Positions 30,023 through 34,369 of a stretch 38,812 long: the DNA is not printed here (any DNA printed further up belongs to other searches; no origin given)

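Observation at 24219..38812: Same-strand cluster of three FG-GAP/VCBS proteins, an SGNH-esterase/TPR protein and a lectin/PA14/CBM giant: candidate undescribed extracellular system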

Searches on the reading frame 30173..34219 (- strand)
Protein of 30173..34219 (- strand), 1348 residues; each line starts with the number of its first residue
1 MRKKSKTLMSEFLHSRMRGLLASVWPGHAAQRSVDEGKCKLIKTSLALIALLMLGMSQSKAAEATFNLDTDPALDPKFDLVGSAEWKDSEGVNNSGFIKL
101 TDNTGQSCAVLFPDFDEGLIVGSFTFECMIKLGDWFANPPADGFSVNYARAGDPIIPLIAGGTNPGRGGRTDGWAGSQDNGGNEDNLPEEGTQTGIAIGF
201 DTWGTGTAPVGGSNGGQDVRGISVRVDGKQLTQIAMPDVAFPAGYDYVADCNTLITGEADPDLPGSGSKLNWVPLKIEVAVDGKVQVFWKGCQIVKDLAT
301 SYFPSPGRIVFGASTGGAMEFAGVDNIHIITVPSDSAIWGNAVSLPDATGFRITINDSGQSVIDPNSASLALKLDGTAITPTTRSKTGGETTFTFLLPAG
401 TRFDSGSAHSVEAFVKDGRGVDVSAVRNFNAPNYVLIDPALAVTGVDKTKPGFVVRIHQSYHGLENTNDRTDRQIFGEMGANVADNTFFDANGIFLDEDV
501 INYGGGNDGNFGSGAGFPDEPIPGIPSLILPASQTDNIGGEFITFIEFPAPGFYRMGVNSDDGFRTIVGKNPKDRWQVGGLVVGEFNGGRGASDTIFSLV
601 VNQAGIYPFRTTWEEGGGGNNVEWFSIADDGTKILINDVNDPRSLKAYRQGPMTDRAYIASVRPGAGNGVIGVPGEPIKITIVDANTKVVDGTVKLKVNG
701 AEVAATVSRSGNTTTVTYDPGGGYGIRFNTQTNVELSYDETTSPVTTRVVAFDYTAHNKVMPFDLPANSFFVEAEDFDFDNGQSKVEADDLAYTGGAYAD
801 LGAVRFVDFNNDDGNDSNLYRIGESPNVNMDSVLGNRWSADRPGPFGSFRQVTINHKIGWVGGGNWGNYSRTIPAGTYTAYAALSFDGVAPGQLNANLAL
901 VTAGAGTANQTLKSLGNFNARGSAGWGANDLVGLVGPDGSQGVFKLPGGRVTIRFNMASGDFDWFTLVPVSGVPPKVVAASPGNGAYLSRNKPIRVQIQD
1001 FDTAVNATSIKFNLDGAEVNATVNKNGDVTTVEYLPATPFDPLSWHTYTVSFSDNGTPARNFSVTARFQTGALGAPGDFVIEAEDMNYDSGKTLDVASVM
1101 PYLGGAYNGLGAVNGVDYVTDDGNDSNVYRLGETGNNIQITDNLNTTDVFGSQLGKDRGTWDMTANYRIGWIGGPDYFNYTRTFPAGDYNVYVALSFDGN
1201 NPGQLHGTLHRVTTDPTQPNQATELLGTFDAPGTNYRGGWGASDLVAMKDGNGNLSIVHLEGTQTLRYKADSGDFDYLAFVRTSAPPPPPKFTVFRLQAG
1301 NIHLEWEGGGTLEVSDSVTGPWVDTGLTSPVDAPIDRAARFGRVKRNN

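Call 3: search_protein_families(library=pfam, proteins=[window:30173-34219:-], max_evalue=0.01)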
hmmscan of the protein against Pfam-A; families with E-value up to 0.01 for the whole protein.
window:30173-34219:- (1348 aa): 0 families

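Call 6: search_protein_families(library=pfam, proteins=[window:30173-34219:-], max_evalue=10)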
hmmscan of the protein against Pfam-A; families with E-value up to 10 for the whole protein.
window:30173-34219:- (1348 aa): 0 families

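Call 7: search_protein_families(library=ncbifam, proteins=[window:30173-34219:-], max_evalue=0.01)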
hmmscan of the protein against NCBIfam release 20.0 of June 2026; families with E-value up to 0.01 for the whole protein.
window:30173-34219:- (1348 aa): 0 families

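Call 8: search_solved_structures(query=window:30173-34219:-, max_evalue=10, show_alignments=3)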
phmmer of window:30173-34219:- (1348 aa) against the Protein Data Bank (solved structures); distinct sequences matched with E-value up to 10: 0.
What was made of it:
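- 30173..34219 (-): G: a 1348-aa secreted multi-lectin protein with no catalytic domain detected. No Pfam, NCBIfam or PDB-sequence hit (calls 3, 6-8).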

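Call 9: find_homologous_proteins(query=window:30173-34219:-)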
Query window:30173-34219:- (1348 aa): 181 proteins with E <= 0.001 among 8000 candidates; the best 120 are listed.
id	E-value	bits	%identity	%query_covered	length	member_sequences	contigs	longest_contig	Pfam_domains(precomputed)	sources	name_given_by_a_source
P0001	0.0e+0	2353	100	76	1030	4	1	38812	-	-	-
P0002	0.0e+0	1458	55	97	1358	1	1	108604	-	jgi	jgi:hypothetical protein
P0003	0.0e+0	1407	53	97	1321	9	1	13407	-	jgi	jgi:hypothetical protein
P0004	0.0e+0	1128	47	96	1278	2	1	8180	-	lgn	-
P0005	0.0e+0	1033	52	51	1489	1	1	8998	-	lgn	-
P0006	5.7e-289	980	49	52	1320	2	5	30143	PF07691.18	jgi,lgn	-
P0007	6.0e-281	954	43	95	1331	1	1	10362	-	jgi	jgi:hypothetical protein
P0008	1.4e-280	952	49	51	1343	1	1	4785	PF07691.18,PF19077.7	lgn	-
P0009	1.4e-279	949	49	51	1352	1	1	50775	-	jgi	jgi:hypothetical protein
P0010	9.7e-272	923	49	48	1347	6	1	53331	PF07691.18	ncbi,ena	-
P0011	1.5e-271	922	41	97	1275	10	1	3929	-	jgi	-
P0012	3.6e-271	921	49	54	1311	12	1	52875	PF07691.18,PF10528.15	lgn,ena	-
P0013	4.1e-256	871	49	50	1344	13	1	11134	PF07691.18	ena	-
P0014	7.4e-243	827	43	54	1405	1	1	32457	PF07691.18,PF10528.15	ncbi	ncbi:MAG: PA14 domain-containing protein [Limisphaerales bacterium]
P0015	8.4e-240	817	41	95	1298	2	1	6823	-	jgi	jgi:hypothetical protein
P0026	3.7e-209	716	38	96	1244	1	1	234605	-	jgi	-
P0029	7.0e-202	692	37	95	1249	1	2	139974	PF13205.13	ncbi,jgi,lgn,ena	-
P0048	2.4e-179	617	35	95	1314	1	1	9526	PF03422.22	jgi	jgi:hypothetical protein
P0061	3.4e-163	563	39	53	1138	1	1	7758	PF02225.28,PF18483.9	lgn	-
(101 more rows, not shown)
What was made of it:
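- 30173..34219 (-): 181 homologues passed E<=0.001 among the 8000 candidates scored; the few that carry a source name are from Verrucomicrobiota (call 9).
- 32270..32902 (-): G aa ~440-650: PA14 lectin-type domain with invariant S560-D561-D562-G563-F564. Many homologues carry precomputed PA14 and GLEYA hits (call 9).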

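Call 10: find_encoding_contigs(protein=P0002, flank=10000, max_places=3)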
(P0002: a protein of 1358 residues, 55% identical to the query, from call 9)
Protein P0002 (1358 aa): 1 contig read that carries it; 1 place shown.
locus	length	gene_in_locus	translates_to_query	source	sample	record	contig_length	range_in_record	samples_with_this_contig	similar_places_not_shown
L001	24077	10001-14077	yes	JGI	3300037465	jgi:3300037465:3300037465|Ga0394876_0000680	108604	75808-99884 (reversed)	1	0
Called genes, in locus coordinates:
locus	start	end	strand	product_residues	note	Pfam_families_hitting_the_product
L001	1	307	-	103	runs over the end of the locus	PF07110:EthD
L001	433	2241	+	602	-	PF16656:Pur_ac_phosph_N, PF00149:Metallophos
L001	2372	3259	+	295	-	PF01346:FKBP_N, PF00254:FKBP_C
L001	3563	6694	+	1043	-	PF07494:Reg_prop (faint), PF02518:HATPase_c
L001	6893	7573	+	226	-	PF00072:Response_reg, PF08279:HTH_11 (weak)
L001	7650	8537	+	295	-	PF02585:PIG-L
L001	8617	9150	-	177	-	PF01258:zf-dskA_traR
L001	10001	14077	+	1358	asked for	-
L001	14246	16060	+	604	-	PF07719:TPR_2 (faint), PF13414:TPR_11 (faint), PF14559:TPR_19 (faint)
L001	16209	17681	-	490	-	PF13517:FG-GAP_3, PF01839:FG-GAP (weak), PF13517:FG-GAP_3, PF01839:FG-GAP (weak), PF13517:FG-GAP_3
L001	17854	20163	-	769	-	PF01839:FG-GAP (faint), PF13517:FG-GAP_3, PF07593:UnbV_ASPIC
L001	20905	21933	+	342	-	PF08240:ADH_N, PF00107:ADH_zinc_N, PF13602:ADH_zinc_N_2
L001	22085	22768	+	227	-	PF00072:Response_reg, PF00486:Trans_reg_C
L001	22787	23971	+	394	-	PF00989:PAS, PF08448:PAS_4, PF13188:PAS_8 (weak), PF00512:HisKA, PF02518:HATPase_c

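Call 11: find_encoding_contigs(protein=P0026, flank=10000, max_places=3)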
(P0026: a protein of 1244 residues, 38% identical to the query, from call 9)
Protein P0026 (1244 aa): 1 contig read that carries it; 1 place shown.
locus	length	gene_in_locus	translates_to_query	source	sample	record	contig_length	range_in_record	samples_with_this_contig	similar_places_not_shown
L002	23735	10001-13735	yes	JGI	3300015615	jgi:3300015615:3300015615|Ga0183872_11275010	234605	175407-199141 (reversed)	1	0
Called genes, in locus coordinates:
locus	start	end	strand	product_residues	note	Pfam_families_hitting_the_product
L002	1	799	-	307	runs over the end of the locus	PF13472:Lipase_GDSL_2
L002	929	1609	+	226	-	-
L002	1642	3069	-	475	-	PF07394:DUF1501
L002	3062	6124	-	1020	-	PF07635:PSCyt1, PF07583:PSCyt2, PF07587:PSD1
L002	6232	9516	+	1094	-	PF23500:DUF7133, PF13442:Cytochrome_CBB3 (faint)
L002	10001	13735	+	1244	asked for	-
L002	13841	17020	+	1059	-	PF12679:ABC2_membrane_2, PF12698:ABC2_membrane_3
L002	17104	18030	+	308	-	PF00126:HTH_1, PF03466:LysR_substrate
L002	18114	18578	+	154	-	-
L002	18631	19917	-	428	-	PF01408:GFO_IDH_MocA, PF19051:GFO_IDH_MocA_C2, PF22725:GFO_IDH_MocA_C3 (faint)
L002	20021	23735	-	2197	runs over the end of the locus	PF00047:ig (faint), PF07686:V-set (faint), PF13895:Ig_2 (faint), PF17957:Big_7 (faint), PF07679:I-set (weak), PF13927:Ig_3 (weak), PF13385:Laminin_G_3, PF13927:Ig_3 (weak), +1 more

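Call 13: find_related_loci(query=A1, collection=genome_contigs, flank=10000)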
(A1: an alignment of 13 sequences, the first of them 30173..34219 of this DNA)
Query A1 (1348 aa) in genome_contigs; peptide patterns used: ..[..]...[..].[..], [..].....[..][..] (x = any residue, [..] = any of these).
594 stretches matched a pattern (row limit reached: there are more); 272 encode a relative of the query (tblastn E <= 1e-3); the best 80 are kept; 77 distinct loci.
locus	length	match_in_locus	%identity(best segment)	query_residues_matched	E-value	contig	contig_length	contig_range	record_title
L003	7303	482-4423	39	17-1346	0e+0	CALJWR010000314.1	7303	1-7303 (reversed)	MAG: uncultured Verrucomicrobiae bacterium isolate N1_Bin_METABAT__87_sub_1 genome assembly, contig: c_000000907883, who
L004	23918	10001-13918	39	14-1346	0e+0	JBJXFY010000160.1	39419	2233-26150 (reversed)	MAG: Limisphaerales bacterium isolate F1F2.bin.388 k127_7446670, whole genome shotgun sequence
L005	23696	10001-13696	36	67-1346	0e+0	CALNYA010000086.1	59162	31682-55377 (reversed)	MAG: uncultured Verrucomicrobiota bacterium isolate LOGT_bin.0235 genome assembly, contig: contig_86765, whole genome sh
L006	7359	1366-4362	41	346-1346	0e+0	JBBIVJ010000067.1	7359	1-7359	MAG: Verrucomicrobiales bacterium isolate ESF170215_bin_74 NODE_2735_length_7359_cov_8.21764, whole genome shotgun seque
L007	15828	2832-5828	41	346-1346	0e+0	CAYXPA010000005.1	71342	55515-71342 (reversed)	MAG TPA_asm: uncultured Verrucomicrobiota bacterium isolate binchicken_co107_206 genome assembly, contig: NODE_941_lengt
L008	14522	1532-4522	40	346-1346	0e+0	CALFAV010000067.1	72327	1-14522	MAG: uncultured Verrucomicrobiae bacterium isolate R1_Bin_Bin_173_1 genome assembly, contig: c_000002360643, whole genom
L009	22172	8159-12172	48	43-1346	0e+0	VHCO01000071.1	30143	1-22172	MAG: Verrucomicrobia bacterium isolate K_DeepCast_150m_m2_164 K_DeepCast_150m_m2_164_Ga0194126_10002436, whole genome sh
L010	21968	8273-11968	35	67-1346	5e-180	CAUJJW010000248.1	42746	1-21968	MAG: Verrucomicrobiota bacterium isolate KLAP45 genome assembly, contig: KLAP45_286295, whole genome shotgun sequence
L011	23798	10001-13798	34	23-1322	9e-179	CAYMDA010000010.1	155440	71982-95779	MAG TPA_asm: uncultured Verrucomicrobiota bacterium isolate SRP268622_co1_279 genome assembly, contig: NODE_99_length_15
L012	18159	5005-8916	50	80-1346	3e-176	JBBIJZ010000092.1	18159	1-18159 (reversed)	MAG: Verrucomicrobiales bacterium isolate ETS170220_bin_174 NODE_3384_length_18159_cov_22.970890, whole genome shotgun s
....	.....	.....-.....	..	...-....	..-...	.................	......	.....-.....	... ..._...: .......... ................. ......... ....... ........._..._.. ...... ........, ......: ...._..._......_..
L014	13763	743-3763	38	301-1343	3e-173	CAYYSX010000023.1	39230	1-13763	MAG TPA_asm: uncultured Verrucomicrobiota bacterium isolate SRP344714_co2_9 genome assembly, contig: NODE_2448_length_39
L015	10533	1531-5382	39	43-1346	0e+0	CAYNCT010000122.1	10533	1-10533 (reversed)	MAG TPA_asm: uncultured Verrucomicrobiota bacterium isolate binchicken_co274_328 genome assembly, contig: NODE_15376_len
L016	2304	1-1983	48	677-1346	1e-176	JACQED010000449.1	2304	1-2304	MAG: Chloroflexi bacterium isolate NC_groundwater_1012_Pr1_S-0.65um_63_12 Montesol18_Sp65_coassembly_scaffold_1085305, w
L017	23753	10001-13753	36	48-1312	3e-161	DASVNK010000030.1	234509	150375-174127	MAG TPA_asm: Verrucomicrobiia bacterium isolate SMAG_U3125 k141_157425, whole genome shotgun sequence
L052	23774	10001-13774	35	43-1346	0e+0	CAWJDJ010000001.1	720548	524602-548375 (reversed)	MAG: uncultured Verrucomicrobiae bacterium isolate MFD04944.bin.2.161 genome assembly, contig: contig_11622, whole genom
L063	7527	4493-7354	31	634-1344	9e-64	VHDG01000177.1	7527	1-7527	MAG: Verrucomicrobia bacterium isolate K_Offshore_80m_m2_019 K_Offshore_80m_m2_019_Ga0194132_10018448, whole genome shot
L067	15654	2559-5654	33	346-1346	7e-108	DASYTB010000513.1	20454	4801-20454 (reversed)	MAG TPA_asm: Verrucomicrobiia bacterium isolate SMAG_U4555 k141_1374570, whole genome shotgun sequence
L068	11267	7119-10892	37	51-1280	1e-98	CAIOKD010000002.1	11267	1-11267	MAG: uncultured Verrucomicrobia bacterium isolate LaPlata_bin-0894 genome assembly, contig: bin-0894:002/337, whole geno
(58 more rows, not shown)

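Call 44: search_protein_families(library=pfam, alignment_id=A1, max_evalue=0.01)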
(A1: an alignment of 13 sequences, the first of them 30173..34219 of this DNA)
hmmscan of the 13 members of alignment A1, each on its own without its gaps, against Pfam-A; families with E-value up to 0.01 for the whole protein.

A. member 1, window:30173-34219:- (1348 aa): 0 families

B. families by the number of members that match (of 13 scanned): 9 families
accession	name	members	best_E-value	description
PF07691.17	PA14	3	0.0022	PA14 domain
PF03422.21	CBM_6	1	1.1e-14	Carbohydrate binding module (family 6)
PF13205.12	Big_5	1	1.5e-06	Bacterial Ig-like domain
PF18099.7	CBM_35_2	1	0.0003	Carbohydrate binding module (family 35)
PF10528.15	GLEYA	1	0.00034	GLEYA domain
PF18483.9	Lectin_L-type_dom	1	0.00034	Legume lectin beta-barrel domain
PF25059.1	FN3_DSCAM-DSCAML_C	1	0.0044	DSCAM/DSCAML C-terminal Fn3-like domain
PF03388.20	Lectin_leg-like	1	0.0062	Legume-like lectin family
PF19077.6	Big_13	1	0.0085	Bacterial Ig-like domain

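Call 47: search_protein_families(library=pfam, proteins=[L010:2488-4152:+, L052:4174-5784:+, L067:5754-7328:+, L001:16209-17681:-], max_evalue=0.1)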
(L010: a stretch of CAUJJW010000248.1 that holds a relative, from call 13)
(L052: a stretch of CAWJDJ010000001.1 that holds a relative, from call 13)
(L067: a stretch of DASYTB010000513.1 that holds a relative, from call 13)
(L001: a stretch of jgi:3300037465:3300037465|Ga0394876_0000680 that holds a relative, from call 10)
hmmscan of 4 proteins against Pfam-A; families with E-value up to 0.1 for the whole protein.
L010:2488-4152:+ (554 aa): 3 families
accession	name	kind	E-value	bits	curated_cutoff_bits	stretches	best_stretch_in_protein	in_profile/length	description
PF13517.12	FG-GAP_3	-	4.6e-30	104.4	26.9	4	453-520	1-60/61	FG-GAP-like repeat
PF01839.29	FG-GAP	-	1.2e-11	44.7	22.1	1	505-524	4-23/37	FG-GAP repeat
PF12256.14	TcdB_toxin_midN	-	0.041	13.6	24.8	0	273-302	14-45/181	Insecticide toxin TcdB middle/N-terminal region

L052:4174-5784:+ (536 aa): 3 families
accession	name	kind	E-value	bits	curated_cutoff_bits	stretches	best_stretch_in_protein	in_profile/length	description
PF13517.12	FG-GAP_3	-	5e-28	97.9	26.9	4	375-445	1-60/61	FG-GAP-like repeat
PF01839.29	FG-GAP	-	2.5e-13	50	22.1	2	488-505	5-22/37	FG-GAP repeat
PF12256.14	TcdB_toxin_midN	-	0.043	13.6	24.8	0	371-389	30-48/181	Insecticide toxin TcdB middle/N-terminal region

L067:5754-7328:+ (524 aa): 5 families
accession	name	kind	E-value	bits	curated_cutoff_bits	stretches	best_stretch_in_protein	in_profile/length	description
PF13517.12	FG-GAP_3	-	8.3e-39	132.4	26.9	5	310-373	1-61/61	FG-GAP-like repeat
PF01839.29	FG-GAP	-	5e-13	49.1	22.1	3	473-490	5-22/37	FG-GAP repeat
PF00404.24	Dockerin_1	-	4.1e-05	24.1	22.9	0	246-268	22-45/57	Dockerin type I domain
PF12256.14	TcdB_toxin_midN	-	0.00017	21.4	24.8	0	251-277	25-51/181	Insecticide toxin TcdB middle/N-terminal region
PF13202.12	EF-hand_5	-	0.0073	16.2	25.9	1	258-269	7-18/25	EF hand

L001:16209-17681:- (490 aa): 5 families
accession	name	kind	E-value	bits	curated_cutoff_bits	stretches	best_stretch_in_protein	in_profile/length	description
PF13517.12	FG-GAP_3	-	9.7e-72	237.9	26.9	6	290-354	1-61/61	FG-GAP-like repeat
PF01839.29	FG-GAP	-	4.1e-38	129.1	22.1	7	336-364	2-36/37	FG-GAP repeat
PF16743.10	PliI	-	0.0024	18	27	0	76-100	64-88/123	Periplasmic lysozyme inhibitor of I-type lysozyme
PF23727.1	Beta-prop_FAM234A_B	-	0.042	12.8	26.4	0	246-313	93-158/467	FAM234A/B beta-propeller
PF14783.12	BBS2_Mid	-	0.069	13.7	27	0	285-305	1-21/108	Ciliary BBSome complex subunit 2, middle region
